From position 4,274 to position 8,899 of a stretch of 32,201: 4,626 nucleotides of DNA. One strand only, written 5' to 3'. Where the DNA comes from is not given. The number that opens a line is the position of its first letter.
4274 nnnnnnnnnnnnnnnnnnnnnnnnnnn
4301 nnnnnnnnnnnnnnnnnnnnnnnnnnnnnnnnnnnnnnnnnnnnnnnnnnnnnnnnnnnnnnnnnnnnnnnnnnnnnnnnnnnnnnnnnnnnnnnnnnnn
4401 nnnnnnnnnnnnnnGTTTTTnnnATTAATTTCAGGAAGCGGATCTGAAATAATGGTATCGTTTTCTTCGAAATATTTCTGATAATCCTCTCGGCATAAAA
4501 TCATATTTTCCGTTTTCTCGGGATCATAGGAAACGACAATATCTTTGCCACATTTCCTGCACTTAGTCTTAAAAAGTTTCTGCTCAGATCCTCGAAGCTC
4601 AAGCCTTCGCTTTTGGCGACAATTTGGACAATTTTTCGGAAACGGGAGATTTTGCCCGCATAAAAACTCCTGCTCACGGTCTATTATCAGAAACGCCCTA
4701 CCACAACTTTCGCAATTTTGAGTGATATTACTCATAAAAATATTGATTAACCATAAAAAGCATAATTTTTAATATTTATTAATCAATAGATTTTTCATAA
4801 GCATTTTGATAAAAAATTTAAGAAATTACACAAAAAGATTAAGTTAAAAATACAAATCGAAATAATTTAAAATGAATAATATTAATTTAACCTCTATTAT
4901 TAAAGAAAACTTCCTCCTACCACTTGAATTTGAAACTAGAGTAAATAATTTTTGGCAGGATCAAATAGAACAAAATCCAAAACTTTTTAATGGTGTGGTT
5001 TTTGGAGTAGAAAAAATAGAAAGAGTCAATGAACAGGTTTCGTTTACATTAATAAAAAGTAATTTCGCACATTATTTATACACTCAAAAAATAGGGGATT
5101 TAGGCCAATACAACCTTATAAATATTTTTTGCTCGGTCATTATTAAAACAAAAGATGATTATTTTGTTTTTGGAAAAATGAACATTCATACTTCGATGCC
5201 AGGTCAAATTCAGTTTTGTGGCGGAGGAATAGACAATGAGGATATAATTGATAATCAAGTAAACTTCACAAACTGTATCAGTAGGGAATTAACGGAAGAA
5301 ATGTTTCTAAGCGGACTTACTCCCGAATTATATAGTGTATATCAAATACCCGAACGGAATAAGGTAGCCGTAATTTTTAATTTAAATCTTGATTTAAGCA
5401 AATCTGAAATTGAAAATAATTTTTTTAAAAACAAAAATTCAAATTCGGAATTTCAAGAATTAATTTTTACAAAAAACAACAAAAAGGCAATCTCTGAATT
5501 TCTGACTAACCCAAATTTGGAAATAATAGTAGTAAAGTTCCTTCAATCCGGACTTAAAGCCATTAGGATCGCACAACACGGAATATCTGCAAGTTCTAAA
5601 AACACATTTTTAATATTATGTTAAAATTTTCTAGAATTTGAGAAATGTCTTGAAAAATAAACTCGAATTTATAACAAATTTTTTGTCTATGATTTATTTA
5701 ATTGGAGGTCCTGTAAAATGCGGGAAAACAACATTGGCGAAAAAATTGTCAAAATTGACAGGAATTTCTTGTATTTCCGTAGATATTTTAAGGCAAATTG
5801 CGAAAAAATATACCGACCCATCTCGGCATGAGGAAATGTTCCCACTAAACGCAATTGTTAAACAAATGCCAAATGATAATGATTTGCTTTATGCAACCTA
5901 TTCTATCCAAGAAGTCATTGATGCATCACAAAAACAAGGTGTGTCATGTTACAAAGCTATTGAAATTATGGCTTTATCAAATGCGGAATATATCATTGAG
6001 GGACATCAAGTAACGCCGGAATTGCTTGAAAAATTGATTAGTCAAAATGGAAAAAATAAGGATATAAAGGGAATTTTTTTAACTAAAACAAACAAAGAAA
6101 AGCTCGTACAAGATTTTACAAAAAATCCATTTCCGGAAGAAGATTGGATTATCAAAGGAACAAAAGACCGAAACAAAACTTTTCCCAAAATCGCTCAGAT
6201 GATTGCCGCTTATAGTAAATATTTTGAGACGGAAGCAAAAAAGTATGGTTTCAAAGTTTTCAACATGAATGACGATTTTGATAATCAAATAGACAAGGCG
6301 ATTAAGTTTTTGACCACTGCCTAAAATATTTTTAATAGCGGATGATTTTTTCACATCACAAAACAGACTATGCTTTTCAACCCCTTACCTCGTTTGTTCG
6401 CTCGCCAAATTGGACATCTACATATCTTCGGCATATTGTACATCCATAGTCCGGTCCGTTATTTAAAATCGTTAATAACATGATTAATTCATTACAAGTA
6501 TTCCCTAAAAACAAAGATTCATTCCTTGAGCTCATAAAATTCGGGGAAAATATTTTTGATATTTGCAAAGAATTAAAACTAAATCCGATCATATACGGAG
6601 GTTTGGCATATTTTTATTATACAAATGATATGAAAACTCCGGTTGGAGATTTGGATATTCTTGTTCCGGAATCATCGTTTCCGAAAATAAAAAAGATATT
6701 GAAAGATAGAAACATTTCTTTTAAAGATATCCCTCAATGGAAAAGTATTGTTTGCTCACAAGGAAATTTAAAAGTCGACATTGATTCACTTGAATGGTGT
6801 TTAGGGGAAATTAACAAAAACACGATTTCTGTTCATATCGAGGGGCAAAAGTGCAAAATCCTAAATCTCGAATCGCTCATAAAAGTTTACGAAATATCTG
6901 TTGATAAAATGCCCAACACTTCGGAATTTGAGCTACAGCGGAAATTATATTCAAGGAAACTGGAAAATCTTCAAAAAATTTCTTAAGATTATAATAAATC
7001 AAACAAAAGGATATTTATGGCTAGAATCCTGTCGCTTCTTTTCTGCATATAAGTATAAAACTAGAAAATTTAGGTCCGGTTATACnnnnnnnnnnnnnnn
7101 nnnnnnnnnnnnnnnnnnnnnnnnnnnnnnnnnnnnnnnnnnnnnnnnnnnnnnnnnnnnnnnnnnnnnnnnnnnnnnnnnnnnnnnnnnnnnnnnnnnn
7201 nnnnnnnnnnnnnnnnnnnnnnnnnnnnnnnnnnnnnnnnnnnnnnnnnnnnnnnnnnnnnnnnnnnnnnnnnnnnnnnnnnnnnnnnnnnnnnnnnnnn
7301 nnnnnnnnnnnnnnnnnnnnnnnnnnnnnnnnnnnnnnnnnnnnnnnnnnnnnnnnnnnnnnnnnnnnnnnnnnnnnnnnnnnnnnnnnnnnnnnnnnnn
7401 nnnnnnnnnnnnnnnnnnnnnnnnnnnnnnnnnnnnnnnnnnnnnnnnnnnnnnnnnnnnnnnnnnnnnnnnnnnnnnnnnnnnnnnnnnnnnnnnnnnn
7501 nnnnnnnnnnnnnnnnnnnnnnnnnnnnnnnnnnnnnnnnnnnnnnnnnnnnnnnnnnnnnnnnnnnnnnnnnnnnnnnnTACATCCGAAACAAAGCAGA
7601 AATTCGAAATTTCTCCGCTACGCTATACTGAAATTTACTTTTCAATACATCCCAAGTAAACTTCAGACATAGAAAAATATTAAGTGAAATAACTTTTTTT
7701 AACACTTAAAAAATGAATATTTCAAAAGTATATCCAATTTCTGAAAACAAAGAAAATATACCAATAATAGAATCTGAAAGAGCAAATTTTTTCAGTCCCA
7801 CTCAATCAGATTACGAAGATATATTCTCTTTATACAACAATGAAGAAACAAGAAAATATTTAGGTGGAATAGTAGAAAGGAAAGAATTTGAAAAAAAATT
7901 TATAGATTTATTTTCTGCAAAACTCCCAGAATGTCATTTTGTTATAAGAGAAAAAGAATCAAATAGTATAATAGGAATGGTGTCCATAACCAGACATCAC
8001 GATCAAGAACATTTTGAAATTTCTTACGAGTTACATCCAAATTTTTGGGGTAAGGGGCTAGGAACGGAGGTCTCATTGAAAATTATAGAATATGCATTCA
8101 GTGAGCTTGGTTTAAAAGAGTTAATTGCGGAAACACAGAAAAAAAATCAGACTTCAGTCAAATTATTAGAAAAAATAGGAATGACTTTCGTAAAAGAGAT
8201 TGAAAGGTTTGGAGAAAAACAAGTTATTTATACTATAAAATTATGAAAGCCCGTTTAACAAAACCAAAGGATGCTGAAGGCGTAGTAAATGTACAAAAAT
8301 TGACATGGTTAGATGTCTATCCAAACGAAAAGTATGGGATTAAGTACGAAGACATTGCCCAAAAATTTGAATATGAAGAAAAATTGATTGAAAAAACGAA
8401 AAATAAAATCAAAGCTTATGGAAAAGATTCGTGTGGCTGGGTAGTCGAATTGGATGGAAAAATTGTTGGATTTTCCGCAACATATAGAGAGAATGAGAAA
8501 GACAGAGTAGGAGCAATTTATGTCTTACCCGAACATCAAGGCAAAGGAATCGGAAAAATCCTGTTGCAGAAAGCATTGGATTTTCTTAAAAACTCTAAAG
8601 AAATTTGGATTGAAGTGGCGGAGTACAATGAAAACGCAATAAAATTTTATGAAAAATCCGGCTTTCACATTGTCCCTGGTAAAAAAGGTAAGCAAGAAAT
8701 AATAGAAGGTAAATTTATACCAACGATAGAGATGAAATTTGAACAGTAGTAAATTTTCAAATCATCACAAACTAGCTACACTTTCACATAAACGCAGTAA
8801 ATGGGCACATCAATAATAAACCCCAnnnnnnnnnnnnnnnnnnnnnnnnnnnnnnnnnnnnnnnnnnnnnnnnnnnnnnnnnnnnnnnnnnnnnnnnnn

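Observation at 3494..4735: Zinc-ribbon ORF and Cys-rich repeat ORF are one reading frame split by a single TAA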

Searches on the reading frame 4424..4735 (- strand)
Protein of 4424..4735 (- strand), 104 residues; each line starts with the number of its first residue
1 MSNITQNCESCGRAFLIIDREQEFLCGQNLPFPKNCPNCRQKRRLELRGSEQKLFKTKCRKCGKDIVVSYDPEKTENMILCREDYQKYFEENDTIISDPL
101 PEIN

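Call 3: search_protein_families(library=pfam, proteins=[window:4424-4735:-], max_evalue=1)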
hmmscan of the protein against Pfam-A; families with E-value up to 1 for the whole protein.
window:4424-4735:- (104 aa): 25 families
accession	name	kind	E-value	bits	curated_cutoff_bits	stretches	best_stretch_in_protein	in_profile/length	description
PF13451.12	zf_Tbcl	-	0.00014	22.2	24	1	5-44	4-44/48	Probable treble clef domain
PF23477.1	zf_Tbcl_2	-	0.0008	19.5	27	1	53-87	2-35/37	Probable treble clef zinc finger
PF03966.22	Trm112p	-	0.0056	17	22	0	8-19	28-39/40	Trm112p-like protein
PF13717.11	Zn_ribbon_4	-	0.0069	16.7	30.3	1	36-64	5-33/36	zinc-ribbon domain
PF10892.13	DUF2688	-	0.0069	16.3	25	1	56-67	7-18/56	Protein of unknown function (DUF2688)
PF12172.15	zf-ChsH2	-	0.0071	16.6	23.2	1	50-64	5-19/37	ChsH2, rubredoxin-like zinc ribbon domain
PF03367.19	Zn_ribbon_ZPR1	-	0.028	14.3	23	0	32-43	5-16/56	ZPR1 zinc-finger domain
PF13248.11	Zn_ribbon_3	-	0.043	13.7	27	0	58-66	18-26/26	zinc-ribbon domain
PF24460.1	DUF7575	-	0.044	13.6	28.5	0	5-14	3-12/28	Domain of unknown function (DUF7575)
PF01258.23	zf-dskA_traR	-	0.072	13.6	24.9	0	55-66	3-13/36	Prokaryotic dksA/traR C4-type zinc finger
PF06107.17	DUF951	-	0.081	13.3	25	0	55-68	29-42/55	Bacterial protein of unknown function (DUF951)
PF23895.1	Phage_zn_bind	-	0.12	12.9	27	1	54-88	6-41/69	Phage zinc binding domain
PF02892.21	zf-BED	-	0.13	12.7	20.6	1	53-79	13-36/44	BED zinc finger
PF18912.6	DZR_2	-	0.15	12.4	27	0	30-65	4-45/56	Double zinc ribbon domain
PF01155.25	HypA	-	0.19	12.2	28.9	1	4-51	69-104/112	Hydrogenase/urease nickel incorporation, metallochaperone, hypA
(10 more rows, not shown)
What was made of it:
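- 4421..4735 (-): ORF-A: 104-aa double zinc finger protein (CxxC..CxxC treble-clef finger, then a second finger, then a conserved ND.II.DPLPE tail). This is the first cistron. Call 3 gives zf_Tbcl at 22.2 bits (cut-off 24) and zf_Tbcl_2 at 19.5 bits.
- On Pfam zf_Tbcl (PF13451): Call 3: ORF-A scores 22.2 bits.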

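Call 4: search_protein_families(library=ncbifam, proteins=[window:4424-4735:-], max_evalue=1)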
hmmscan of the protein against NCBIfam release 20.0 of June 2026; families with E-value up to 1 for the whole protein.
window:4424-4735:- (104 aa): 7 families
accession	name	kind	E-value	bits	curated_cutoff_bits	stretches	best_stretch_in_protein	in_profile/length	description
TIGR04272.1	cxxc_cxxc_Mbark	domain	0.0069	16.1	36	1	53-87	2-35/37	CxxC-x17-CxxC domain-containing protein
NF041070.1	carrier_LysW_Arch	domain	0.073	13.1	75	1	56-76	2-22/57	alpha-aminoadipate/glutamate carrier protein LysW/ArgW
TIGR01057.1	topA_arch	equivalog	0.092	10.9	458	1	55-81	588-612/618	DNA topoisomerase I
NF047912.1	ECs_2282_CxxC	subfamily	0.13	12.1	37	0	56-77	2-24/60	ECs_2282 family putative zinc-binding protein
NF004067.0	PRK05580.1-4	equivalog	0.32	9.3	763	1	6-42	448-487/737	primosomal protein N'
TIGR00595.1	priA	equivalog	0.45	9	230.35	1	6-50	226-272/509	replication restart helicase PriA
NF045720.1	rubredox_RCKP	subfamily_domain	0.47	10.1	45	1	33-45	19-31/34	RCKP-type rubredoxin-like domain-containing protein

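Call 43: search_protein_families(library=padloc, proteins=[window:4424-4735:-], max_evalue=0.01)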
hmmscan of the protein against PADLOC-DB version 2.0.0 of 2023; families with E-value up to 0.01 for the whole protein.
window:4424-4735:- (104 aa): 0 families

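Call 67: search_solved_structures(query=A4, max_evalue=1)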
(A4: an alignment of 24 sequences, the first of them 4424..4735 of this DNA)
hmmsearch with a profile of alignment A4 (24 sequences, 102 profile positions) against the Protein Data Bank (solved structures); distinct sequences matched with E-value up to 1: 12.
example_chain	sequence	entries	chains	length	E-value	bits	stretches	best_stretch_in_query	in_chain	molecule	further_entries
2rsj_A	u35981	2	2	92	0.056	16.9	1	5-60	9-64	Zinc finger protein ZFAT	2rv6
1ctl_A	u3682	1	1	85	0.087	16.3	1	34-88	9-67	AVIAN CYSTEINE RICH PROTEIN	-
7mc1_A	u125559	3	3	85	0.26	14.7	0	7-41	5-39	Isoform 2 of Zinc finger and BTB domain-containing protein 17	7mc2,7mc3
7n8s_A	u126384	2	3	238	0.3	14.5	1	37-78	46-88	LINE-1 retrotransposable element ORF2 protein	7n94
2m0d_A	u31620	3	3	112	0.31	14.5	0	7-41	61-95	Zinc finger and BTB domain-containing protein 17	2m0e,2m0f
1vyb_A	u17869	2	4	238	0.35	14.3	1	37-78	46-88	ORF2 CONTAINS A REVERSE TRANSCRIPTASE DOMAIN | LINE-1 retrotransposable element ORF2 protein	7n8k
8sp5_A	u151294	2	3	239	0.35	14.3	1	37-77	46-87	LINE-1 retrotransposon endonuclease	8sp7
2v0s_A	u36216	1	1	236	0.37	14.3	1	37-78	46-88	LR1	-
2v0r_A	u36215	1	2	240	0.38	14.2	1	37-77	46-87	LTX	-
4lmh_A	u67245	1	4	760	0.39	14.2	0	25-63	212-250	Extracellular iron oxide respiratory system surface decaheme cytochrome c component OmcA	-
2i13_A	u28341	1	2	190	0.75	13.3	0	7-51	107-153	Aart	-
1b8t_A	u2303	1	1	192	0.84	13.1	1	34-88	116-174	PROTEIN (CRP1)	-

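Call 74: find_encoding_contigs(protein=window:4424-4735:-, flank=2000, max_places=6)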
Protein window:4424-4735:- (104 aa): no gene with exactly this product is on record in the collection.

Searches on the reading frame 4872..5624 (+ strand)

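Call 18: search_protein_families(library=pfam, proteins=[window:4872-5624:+], max_evalue=0.001)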
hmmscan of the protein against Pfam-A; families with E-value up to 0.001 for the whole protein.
window:4872-5624:+ (250 aa): 0 families

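Call 43: search_protein_families(library=padloc, proteins=[window:4872-5621:+], max_evalue=0.01)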
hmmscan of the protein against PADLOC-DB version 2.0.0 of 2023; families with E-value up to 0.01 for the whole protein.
window:4872-5621:+ (250 aa): 1 family
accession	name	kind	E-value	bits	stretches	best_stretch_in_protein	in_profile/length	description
PDLC04899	PDC-S07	-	0.0042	14.7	1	83-146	7-62/135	-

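Call 44: search_protein_families(library=ncbifam, proteins=[window:4872-5621:+], max_evalue=0.01)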
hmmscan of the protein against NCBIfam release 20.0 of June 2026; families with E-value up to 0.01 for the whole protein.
window:4872-5621:+ (250 aa): 1 family
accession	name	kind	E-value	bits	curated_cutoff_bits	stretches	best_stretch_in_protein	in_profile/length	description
NF012016.0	PRK15472.1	equivalog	0.00037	20.2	95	1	85-155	6-73/141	nucleoside triphosphatase NudI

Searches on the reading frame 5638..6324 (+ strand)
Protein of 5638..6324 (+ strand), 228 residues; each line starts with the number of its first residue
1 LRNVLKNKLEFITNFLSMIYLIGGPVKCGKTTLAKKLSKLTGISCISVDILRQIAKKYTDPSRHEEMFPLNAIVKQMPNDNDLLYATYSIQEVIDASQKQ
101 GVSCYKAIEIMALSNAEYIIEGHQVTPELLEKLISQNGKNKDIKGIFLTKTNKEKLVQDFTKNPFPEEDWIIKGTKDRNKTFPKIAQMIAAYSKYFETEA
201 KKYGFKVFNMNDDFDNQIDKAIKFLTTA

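Call 18: search_protein_families(library=pfam, proteins=[window:5638-6324:+], max_evalue=0.001)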
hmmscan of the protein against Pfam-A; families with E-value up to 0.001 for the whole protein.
window:5638-6324:+ (228 aa): 3 families
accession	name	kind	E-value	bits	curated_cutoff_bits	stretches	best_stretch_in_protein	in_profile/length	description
PF13238.12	AAA_18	-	1.4e-05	26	29.4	1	21-65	2-43/128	AAA domain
PF13189.12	Cytidylate_kin2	-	0.00021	22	28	1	23-61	5-43/176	Cytidylate kinase-like family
PF13207.12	AAA_17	-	0.0003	21.5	27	0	28-67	6-46/136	AAA domain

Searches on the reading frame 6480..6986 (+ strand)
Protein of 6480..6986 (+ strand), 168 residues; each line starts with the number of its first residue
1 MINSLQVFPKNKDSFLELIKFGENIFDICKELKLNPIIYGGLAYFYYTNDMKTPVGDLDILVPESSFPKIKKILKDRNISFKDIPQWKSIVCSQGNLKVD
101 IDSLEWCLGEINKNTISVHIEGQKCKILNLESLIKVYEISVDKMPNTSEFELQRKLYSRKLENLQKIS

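Call 18: search_protein_families(library=pfam, proteins=[window:6480-6986:+], max_evalue=0.001)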
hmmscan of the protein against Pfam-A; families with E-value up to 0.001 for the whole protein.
window:6480-6986:+ (168 aa): 1 family
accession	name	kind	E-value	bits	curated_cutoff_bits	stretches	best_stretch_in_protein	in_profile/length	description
PF14907.12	NTP_transf_5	-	0.00085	19.4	31.2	1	42-100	80-140/249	Uncharacterised nucleotidyltransferase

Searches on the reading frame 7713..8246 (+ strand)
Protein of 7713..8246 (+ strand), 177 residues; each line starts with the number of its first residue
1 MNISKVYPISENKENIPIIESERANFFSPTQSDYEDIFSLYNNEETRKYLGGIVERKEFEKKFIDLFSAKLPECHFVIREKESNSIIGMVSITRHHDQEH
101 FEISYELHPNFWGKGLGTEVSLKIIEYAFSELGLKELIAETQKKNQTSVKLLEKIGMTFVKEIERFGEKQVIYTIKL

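Call 18: search_protein_families(library=pfam, proteins=[window:7713-8246:+], max_evalue=0.001)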
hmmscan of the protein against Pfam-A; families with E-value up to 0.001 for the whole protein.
window:7713-8246:+ (177 aa): 5 families
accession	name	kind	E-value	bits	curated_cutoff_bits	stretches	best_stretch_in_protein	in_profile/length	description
PF13302.13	Acetyltransf_3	-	5.8e-29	102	25.4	1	29-158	7-138/138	Acetyltransferase (GNAT) domain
PF00583.31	Acetyltransf_1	-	2.9e-16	60.2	20.7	1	56-157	18-116/116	Acetyltransferase (GNAT) family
PF13420.13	Acetyltransf_4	-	1.3e-09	38.7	24.3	1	28-169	3-146/155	Acetyltransferase (GNAT) domain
PF13523.12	Acetyltransf_8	-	2.3e-05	24.5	27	1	109-164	89-144/145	Acetyltransferase (GNAT) domain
PF13508.13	Acetyltransf_7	-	0.00012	22.8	27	1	74-156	3-81/84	Acetyltransferase (GNAT) domain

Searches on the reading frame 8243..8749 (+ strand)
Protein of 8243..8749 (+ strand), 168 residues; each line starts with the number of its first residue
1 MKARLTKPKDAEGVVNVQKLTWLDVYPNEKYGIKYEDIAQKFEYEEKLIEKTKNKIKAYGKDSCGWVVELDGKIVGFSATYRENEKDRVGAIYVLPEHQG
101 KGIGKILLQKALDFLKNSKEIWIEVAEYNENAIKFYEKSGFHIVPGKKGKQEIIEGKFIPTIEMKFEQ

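Call 18: search_protein_families(library=pfam, proteins=[window:8243-8749:+], max_evalue=0.001)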
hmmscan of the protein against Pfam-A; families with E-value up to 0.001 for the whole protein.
window:8243-8749:+ (168 aa): 7 families
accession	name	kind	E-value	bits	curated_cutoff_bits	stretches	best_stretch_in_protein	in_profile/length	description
PF00583.31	Acetyltransf_1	-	6.6e-22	78.4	20.7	1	50-141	19-116/116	Acetyltransferase (GNAT) family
PF13508.13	Acetyltransf_7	-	1.1e-18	67.9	27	1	62-142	2-83/84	Acetyltransferase (GNAT) domain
PF13673.13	Acetyltransf_10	-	2.2e-14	54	23.6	1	50-150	20-115/128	Acetyltransferase (GNAT) domain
PF13420.13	Acetyltransf_4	-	1.9e-07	31.7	24.3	1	38-149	23-142/155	Acetyltransferase (GNAT) domain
PF13302.13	Acetyltransf_3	-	3.4e-07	31.5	25.4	1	48-142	40-138/138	Acetyltransferase (GNAT) domain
PF08445.16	FR47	-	1.3e-06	28.7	22.1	1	88-142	23-78/86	FR47-like protein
PF14542.12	Acetyltransf_CG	-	0.00034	21.1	30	1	72-118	9-56/80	GCN5-related N-acetyl-transferase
